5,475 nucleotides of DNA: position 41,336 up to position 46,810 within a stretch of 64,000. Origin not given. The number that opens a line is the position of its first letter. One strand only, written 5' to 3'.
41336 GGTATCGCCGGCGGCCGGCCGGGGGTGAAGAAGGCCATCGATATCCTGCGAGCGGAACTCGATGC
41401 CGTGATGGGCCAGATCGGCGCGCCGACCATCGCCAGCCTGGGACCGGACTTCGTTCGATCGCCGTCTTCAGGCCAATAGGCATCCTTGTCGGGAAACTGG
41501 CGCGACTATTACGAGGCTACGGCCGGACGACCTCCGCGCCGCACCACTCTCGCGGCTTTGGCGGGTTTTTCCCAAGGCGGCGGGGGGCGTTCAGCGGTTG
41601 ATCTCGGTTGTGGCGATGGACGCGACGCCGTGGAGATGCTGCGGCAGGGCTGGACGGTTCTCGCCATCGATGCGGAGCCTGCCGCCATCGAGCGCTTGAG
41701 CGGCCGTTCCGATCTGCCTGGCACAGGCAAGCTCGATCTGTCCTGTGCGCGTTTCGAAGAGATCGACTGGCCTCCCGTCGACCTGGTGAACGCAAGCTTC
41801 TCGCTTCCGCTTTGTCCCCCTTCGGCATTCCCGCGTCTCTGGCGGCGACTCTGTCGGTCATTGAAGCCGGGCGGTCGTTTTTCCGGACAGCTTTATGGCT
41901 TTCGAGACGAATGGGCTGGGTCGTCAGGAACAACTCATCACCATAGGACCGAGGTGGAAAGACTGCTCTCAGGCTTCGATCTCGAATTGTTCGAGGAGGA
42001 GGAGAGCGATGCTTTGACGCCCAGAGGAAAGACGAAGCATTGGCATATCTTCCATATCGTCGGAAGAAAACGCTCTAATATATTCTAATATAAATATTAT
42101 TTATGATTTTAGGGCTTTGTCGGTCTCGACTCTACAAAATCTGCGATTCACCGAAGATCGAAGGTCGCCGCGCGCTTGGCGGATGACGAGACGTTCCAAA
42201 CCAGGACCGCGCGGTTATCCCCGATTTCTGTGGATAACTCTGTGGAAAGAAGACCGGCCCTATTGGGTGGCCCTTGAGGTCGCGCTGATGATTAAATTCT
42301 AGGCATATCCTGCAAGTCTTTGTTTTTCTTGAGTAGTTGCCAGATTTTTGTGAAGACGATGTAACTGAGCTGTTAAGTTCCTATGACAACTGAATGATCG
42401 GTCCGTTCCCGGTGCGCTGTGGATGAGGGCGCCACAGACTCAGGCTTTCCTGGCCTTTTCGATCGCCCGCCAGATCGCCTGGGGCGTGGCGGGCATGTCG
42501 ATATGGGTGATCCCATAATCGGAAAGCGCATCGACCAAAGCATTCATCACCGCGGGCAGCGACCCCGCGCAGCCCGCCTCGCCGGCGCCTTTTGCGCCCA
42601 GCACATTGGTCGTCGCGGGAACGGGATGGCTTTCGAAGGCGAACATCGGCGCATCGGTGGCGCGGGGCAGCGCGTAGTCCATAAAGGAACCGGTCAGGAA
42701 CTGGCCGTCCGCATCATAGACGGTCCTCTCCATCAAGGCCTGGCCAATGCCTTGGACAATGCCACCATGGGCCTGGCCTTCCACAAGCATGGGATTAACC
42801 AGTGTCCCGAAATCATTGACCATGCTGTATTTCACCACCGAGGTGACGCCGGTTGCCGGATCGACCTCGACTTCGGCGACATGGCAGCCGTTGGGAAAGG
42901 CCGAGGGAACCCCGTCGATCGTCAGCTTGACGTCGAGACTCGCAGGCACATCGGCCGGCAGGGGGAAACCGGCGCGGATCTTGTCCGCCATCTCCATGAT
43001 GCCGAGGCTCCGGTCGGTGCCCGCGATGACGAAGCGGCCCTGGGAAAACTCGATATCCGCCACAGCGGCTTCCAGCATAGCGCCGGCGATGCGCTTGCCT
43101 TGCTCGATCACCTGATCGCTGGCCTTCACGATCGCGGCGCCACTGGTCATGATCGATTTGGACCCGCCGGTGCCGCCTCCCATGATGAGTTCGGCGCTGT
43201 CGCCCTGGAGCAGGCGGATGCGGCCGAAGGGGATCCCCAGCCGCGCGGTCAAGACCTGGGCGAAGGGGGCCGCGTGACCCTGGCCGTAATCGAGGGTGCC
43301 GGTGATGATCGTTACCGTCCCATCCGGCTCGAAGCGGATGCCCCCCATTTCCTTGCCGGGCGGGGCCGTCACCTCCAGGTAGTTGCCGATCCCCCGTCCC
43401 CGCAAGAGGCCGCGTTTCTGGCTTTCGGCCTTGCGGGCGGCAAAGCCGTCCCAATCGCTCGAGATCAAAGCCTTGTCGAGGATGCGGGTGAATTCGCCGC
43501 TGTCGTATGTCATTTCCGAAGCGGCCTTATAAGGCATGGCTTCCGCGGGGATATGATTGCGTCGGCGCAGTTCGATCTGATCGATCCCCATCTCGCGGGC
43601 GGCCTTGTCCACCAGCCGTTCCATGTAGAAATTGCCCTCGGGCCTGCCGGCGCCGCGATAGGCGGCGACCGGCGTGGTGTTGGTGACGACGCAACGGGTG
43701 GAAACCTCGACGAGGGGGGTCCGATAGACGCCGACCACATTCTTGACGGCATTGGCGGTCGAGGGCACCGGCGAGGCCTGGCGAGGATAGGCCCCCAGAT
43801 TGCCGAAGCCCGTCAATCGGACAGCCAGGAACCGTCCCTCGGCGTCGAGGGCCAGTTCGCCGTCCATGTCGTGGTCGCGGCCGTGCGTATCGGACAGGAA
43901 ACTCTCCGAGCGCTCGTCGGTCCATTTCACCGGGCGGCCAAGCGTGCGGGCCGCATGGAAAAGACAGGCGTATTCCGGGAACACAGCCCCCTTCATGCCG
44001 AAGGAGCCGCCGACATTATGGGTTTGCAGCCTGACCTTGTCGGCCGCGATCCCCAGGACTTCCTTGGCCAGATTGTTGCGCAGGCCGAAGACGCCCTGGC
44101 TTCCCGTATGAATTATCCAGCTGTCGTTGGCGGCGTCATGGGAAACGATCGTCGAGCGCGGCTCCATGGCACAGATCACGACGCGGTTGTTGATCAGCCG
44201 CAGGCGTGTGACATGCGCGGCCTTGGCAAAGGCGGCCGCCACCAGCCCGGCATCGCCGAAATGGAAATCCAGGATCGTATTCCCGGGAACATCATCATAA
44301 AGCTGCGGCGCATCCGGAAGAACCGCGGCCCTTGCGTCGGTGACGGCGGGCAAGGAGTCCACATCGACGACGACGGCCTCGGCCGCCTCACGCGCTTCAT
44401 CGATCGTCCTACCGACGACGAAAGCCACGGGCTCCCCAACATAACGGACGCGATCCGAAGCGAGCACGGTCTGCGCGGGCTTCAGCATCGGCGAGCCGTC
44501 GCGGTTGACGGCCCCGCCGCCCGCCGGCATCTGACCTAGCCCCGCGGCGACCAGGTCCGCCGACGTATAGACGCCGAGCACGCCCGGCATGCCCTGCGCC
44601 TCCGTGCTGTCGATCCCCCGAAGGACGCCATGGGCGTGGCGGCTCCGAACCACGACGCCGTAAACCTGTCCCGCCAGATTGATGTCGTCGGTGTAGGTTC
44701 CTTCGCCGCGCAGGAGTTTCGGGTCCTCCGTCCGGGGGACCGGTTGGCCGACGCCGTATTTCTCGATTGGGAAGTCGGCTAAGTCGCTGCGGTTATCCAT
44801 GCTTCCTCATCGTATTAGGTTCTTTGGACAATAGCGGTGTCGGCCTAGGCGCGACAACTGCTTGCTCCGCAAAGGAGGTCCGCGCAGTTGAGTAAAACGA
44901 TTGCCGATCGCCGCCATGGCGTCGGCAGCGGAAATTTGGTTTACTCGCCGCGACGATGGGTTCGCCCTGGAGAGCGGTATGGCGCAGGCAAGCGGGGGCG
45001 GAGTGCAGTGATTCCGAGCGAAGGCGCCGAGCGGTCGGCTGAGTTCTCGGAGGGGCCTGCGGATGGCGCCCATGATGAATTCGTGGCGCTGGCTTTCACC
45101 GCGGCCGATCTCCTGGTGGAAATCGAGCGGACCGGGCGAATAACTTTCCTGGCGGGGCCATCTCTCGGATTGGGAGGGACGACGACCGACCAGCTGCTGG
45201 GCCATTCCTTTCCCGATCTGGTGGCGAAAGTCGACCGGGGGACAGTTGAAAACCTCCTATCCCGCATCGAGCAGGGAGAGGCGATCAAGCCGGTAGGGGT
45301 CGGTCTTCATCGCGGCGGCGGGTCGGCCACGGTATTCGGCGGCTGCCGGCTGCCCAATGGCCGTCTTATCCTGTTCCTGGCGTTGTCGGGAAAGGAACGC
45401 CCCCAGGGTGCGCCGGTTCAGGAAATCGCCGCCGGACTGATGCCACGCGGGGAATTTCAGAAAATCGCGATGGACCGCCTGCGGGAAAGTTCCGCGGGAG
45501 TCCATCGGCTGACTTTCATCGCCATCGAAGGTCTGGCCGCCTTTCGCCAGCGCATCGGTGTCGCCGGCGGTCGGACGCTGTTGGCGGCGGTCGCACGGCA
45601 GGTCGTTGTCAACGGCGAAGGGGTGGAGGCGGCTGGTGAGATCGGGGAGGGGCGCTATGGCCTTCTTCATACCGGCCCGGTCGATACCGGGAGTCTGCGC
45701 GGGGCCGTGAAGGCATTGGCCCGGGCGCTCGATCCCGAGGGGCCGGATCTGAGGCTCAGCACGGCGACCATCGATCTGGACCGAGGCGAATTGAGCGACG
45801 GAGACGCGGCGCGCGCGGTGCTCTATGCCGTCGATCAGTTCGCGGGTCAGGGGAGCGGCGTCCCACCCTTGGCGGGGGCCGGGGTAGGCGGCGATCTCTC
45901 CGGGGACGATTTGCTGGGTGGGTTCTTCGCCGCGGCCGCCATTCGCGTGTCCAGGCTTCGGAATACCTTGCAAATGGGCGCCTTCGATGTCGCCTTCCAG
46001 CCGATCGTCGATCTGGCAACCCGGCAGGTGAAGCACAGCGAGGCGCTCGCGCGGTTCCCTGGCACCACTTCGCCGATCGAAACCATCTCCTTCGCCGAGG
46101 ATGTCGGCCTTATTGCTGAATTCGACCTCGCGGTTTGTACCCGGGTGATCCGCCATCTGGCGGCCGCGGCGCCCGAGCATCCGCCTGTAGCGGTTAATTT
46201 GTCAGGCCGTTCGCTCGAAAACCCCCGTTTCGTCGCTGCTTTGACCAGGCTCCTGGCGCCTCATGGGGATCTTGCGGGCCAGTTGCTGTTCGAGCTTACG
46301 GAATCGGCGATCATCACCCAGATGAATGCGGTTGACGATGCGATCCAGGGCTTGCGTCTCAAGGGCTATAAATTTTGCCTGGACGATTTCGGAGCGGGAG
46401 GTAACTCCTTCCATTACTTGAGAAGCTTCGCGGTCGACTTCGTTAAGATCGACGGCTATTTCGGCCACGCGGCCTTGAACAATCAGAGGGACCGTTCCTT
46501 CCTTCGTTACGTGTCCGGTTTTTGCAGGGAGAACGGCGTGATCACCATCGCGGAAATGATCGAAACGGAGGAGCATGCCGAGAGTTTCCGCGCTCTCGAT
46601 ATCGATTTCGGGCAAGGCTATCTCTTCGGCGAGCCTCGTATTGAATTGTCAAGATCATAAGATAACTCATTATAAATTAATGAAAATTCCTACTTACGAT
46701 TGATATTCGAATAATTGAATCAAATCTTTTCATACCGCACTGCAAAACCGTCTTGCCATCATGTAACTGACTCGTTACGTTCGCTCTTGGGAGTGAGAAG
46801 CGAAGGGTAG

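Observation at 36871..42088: Orphan methylaspartate ammonia-lyase homolog in a DUF427 / SBP / FMN-oxidase / methyltransferase cluster, with altered amine-pocket residues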

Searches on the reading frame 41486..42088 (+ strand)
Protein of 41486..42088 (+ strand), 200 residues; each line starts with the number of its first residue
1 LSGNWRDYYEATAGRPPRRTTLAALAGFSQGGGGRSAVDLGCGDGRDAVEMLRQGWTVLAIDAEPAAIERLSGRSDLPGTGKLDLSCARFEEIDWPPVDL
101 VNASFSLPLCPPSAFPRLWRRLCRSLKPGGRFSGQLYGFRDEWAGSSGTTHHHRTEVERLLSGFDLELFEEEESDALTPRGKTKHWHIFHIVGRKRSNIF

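Call 3: search_protein_families(library=pfam, proteins=[window:41486-42088:+])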
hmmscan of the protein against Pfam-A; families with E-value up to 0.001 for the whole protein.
window:41486-42088:+ (200 aa): 5 families
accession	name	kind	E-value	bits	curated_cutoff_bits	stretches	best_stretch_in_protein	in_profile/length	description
PF13649.12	Methyltransf_25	-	2.7e-13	50.8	27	1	38-130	2-97/97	Methyltransferase domain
PF08241.18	Methyltransf_11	-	5.1e-11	43.5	21.2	1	38-132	1-93/95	Methyltransferase domain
PF08242.18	Methyltransf_12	-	4.6e-09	37.3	30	1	38-132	1-98/98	Methyltransferase domain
PF13847.12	Methyltransf_31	-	3e-07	30.7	27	1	36-133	6-108/145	Methyltransferase domain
PF13489.12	Methyltransf_23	-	1.9e-06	28.2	27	1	34-137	23-119/164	Methyltransferase domain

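Call 4: search_protein_families(library=ncbifam, proteins=[window:41486-42088:+])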
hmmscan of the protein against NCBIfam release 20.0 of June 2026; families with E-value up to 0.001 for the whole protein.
window:41486-42088:+ (200 aa): 5 families
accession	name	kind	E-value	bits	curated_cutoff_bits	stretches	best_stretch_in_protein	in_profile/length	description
NF041820.1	daptide_MTase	equivalog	2.7e-06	27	175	1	36-144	39-152/243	daptide-type RiPP biosynthesis methyltransferase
NF008405.0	PRK11207.1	equivalog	3.1e-06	26.8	218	1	35-74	32-71/198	tellurite resistance methyltransferase TehB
NF043040.1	corrin_prot_MT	hypoth_equivalog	9.3e-06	25.2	180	1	34-132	42-145/216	corrinoid protein-associated methyltransferase CpaM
NF008992.0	PRK12335.1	equivalog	7.1e-05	22.1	303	1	36-72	125-161/289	SAM-dependent methyltransferase TehB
NF045649.1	2X_seleno_MduS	exception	0.00011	21.4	380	1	18-74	27-82/338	methyltransferase domain-containing selenoprotein MduS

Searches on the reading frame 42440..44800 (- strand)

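Call 3: search_protein_families(library=pfam, proteins=[window:42440-44800:-])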
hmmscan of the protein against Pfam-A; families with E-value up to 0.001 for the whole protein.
window:42440-44800:- (786 aa): 3 families
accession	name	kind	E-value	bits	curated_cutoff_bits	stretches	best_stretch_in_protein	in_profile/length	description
PF20256.3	MoCoBD_2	-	9.9e-74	248.8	27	1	444-718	2-283/283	Molybdopterin cofactor-binding domain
PF02738.23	MoCoBD_1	-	1.1e-68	231.5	27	1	168-415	2-243/244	Molybdopterin cofactor-binding domain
PF01315.27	Ald_Xan_dh_C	-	2.2e-23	83.1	31.3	1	32-150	2-109/110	Aldehyde oxidase and xanthine dehydrogenase, a/b hammerhead domain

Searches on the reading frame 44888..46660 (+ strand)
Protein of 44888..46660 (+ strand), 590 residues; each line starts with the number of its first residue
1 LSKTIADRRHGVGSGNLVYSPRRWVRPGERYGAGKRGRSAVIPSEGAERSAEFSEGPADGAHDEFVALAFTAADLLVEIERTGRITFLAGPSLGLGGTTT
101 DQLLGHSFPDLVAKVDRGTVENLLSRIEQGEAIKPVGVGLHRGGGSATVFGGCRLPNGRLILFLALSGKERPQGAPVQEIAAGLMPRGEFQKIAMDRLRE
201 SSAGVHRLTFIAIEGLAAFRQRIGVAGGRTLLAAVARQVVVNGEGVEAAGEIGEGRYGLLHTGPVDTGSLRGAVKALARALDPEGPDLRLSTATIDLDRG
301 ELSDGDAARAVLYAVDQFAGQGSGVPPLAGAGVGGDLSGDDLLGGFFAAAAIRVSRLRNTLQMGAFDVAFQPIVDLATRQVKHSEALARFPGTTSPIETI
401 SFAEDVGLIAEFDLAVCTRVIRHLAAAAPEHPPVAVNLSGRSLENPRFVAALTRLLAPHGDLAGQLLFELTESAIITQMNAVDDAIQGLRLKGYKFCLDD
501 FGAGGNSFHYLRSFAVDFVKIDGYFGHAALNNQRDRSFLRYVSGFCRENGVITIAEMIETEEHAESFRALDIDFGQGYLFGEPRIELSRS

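Call 51: search_protein_families(library=pfam, proteins=[window:44888-46660:+], max_evalue=0.00001)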
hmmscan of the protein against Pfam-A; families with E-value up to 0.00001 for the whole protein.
window:44888-46660:+ (590 aa): 1 family
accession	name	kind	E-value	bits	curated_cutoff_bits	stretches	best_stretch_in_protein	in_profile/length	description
PF00563.25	EAL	-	2.8e-55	187.7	31.3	1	356-583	3-236/236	EAL domain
